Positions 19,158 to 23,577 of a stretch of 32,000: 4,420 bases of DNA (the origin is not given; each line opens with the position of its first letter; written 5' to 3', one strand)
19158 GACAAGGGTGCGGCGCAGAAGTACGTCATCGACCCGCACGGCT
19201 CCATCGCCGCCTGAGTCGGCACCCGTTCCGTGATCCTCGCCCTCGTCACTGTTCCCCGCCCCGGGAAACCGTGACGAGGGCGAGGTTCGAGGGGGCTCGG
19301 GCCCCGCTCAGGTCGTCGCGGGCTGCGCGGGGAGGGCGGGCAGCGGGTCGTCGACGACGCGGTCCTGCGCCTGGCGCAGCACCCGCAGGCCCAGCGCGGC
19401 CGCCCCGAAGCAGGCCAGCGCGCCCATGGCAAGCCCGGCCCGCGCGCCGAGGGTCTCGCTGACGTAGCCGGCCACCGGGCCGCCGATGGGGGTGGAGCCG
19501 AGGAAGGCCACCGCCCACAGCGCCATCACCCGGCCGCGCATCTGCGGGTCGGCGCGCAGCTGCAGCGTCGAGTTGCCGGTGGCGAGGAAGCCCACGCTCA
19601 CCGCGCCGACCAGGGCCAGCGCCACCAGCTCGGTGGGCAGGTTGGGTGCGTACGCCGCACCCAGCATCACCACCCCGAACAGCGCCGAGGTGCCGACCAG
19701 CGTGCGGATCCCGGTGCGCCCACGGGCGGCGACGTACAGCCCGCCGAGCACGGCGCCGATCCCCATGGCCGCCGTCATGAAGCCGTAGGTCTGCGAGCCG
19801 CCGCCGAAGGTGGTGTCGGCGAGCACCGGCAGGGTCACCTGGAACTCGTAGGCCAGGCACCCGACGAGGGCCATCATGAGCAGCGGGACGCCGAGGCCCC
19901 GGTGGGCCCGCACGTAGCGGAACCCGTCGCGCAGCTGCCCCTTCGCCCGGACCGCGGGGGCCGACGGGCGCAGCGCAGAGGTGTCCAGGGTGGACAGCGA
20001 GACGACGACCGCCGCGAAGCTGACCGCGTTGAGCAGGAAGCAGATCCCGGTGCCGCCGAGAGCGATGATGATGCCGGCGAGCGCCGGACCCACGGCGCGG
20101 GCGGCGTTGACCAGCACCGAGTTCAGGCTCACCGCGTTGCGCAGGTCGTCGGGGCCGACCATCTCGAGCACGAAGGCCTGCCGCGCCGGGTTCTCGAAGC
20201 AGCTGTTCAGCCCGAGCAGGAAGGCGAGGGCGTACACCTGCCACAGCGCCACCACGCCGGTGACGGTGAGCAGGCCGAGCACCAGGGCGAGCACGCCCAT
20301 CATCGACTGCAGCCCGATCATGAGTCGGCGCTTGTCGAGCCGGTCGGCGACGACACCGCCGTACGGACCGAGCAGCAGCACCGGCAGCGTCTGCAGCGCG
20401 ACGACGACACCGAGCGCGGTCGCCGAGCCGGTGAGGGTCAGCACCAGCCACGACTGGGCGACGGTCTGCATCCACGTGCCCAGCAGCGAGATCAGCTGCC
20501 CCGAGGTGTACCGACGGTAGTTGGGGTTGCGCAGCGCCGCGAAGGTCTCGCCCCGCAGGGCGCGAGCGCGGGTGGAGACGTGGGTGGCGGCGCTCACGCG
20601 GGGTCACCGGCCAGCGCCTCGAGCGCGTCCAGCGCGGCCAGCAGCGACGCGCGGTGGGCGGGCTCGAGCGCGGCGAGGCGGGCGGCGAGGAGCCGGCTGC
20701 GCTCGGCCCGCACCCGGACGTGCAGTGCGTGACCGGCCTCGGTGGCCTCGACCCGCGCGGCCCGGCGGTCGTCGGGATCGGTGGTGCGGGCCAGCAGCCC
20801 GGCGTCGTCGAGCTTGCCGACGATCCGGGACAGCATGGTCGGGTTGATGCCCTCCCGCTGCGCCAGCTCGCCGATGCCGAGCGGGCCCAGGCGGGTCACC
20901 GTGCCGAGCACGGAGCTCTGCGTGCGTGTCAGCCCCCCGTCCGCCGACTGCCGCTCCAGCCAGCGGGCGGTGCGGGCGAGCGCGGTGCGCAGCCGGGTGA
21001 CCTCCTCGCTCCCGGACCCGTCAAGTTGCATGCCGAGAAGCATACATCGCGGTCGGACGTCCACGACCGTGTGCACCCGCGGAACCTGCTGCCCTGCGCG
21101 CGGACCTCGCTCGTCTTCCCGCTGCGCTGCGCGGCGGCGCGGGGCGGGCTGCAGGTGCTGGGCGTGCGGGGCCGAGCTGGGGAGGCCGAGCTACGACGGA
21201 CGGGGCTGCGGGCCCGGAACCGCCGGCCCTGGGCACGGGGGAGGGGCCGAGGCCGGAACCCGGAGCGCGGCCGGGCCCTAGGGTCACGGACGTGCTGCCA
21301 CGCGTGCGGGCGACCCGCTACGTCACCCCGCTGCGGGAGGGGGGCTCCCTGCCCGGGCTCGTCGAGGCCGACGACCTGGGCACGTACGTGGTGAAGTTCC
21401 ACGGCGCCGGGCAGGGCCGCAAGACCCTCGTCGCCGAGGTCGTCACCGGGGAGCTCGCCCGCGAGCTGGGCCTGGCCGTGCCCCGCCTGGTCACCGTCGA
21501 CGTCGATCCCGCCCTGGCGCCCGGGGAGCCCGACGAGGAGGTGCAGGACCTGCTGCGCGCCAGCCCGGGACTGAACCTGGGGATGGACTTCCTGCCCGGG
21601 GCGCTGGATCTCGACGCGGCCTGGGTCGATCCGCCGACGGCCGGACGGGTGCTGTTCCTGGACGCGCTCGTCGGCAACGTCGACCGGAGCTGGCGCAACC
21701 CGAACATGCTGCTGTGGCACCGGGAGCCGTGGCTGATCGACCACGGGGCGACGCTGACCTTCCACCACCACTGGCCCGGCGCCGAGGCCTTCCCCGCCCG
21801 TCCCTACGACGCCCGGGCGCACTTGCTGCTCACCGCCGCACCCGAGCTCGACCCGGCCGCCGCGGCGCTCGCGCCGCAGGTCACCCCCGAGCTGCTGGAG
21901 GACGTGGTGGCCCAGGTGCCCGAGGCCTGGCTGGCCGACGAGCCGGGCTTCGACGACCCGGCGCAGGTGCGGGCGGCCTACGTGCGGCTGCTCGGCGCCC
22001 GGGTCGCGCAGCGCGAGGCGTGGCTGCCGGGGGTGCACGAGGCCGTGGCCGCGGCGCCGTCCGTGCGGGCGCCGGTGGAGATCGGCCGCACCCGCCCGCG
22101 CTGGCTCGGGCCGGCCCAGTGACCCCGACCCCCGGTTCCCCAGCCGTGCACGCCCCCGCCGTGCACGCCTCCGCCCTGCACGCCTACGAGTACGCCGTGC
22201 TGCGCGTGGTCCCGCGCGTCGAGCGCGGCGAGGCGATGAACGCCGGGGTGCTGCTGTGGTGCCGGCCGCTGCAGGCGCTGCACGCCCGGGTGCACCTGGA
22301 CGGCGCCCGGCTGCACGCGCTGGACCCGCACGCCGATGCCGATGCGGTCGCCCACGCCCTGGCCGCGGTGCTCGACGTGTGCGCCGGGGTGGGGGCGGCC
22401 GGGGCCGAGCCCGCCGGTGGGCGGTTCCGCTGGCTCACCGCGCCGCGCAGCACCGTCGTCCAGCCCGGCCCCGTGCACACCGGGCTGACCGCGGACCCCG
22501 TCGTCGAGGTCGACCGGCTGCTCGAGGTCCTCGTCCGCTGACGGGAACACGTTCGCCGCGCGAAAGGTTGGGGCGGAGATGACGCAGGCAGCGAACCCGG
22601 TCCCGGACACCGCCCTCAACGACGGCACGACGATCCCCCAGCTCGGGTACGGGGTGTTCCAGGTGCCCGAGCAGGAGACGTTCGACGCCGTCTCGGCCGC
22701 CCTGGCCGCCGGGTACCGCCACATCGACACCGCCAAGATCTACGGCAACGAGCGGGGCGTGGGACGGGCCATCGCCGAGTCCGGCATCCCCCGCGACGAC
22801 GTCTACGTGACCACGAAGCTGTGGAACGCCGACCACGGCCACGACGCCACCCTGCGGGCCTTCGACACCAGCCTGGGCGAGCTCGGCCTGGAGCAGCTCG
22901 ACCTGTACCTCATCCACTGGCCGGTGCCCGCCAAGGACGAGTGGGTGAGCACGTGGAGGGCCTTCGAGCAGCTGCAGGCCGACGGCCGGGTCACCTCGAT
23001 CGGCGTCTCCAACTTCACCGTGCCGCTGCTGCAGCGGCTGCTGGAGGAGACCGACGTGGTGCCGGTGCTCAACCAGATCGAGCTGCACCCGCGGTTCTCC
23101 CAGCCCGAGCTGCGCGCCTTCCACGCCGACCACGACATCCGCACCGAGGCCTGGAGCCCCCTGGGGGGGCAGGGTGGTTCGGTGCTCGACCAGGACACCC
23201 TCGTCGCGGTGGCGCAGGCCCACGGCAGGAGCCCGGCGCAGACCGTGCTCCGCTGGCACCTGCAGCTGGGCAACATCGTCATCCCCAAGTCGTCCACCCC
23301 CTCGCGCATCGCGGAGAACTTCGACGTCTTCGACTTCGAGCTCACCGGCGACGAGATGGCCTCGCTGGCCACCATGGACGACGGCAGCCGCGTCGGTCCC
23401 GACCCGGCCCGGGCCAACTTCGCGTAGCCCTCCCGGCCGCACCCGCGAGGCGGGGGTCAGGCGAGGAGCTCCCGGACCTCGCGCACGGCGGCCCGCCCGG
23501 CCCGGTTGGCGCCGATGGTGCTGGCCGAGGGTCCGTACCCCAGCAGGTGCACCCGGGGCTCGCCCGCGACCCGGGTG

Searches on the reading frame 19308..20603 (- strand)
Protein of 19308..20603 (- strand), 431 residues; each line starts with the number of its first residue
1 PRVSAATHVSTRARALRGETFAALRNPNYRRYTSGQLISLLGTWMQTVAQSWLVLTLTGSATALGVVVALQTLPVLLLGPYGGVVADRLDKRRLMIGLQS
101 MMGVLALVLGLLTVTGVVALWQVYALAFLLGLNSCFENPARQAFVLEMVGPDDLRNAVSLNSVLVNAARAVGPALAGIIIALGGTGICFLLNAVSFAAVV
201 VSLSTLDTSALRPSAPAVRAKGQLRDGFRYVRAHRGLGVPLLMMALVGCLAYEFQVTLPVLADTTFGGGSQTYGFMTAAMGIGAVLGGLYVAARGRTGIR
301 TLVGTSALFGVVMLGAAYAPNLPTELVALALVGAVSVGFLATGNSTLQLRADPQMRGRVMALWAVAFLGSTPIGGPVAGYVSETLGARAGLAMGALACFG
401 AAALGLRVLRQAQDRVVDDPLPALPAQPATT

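Call 26: search_protein_families(library=pfam, proteins=[window:19308-20603:-], max_evalue=0.001)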
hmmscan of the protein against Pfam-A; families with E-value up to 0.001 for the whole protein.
window:19308-20603:- (431 aa): 2 families
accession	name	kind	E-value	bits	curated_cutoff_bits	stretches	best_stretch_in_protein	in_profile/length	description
PF05977.19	MFS_3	-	1.3e-68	232.2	27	1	20-413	3-398/524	Transmembrane secretion effector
PF07690.21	MFS_1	-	1.1e-31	110.5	33.4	2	35-289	4-253/347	Major Facilitator Superfamily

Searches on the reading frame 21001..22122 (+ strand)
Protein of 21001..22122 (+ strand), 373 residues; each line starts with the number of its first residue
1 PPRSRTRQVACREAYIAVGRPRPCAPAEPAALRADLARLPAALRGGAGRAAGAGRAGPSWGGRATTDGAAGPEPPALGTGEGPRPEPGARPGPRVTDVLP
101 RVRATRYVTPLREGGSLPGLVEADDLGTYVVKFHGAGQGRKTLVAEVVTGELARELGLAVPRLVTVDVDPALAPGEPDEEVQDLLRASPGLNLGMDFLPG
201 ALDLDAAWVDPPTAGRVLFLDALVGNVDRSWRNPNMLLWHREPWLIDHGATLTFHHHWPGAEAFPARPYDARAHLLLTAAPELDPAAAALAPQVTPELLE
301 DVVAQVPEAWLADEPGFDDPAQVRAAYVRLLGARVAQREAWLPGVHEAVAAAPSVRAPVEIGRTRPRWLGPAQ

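Call 26: search_protein_families(library=pfam, proteins=[window:21001-22122:+], max_evalue=0.001)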
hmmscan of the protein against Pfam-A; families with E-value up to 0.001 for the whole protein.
window:21001-22122:+ (373 aa): 1 family
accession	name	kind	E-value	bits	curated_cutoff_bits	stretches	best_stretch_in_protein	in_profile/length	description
PF20613.4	HipA_2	-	1.4e-14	54.4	27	1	111-341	8-237/240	HipA-like kinase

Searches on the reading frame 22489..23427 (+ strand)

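Call 26: search_protein_families(library=pfam, proteins=[window:22489-23427:+], max_evalue=0.001)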
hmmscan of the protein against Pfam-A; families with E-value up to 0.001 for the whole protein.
window:22489-23427:+ (312 aa): 1 family
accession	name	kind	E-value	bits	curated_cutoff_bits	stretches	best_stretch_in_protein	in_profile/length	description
PF00248.27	Aldo_ket_red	-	2.7e-52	178.1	24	1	58-295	15-288/291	Aldo/keto reductase family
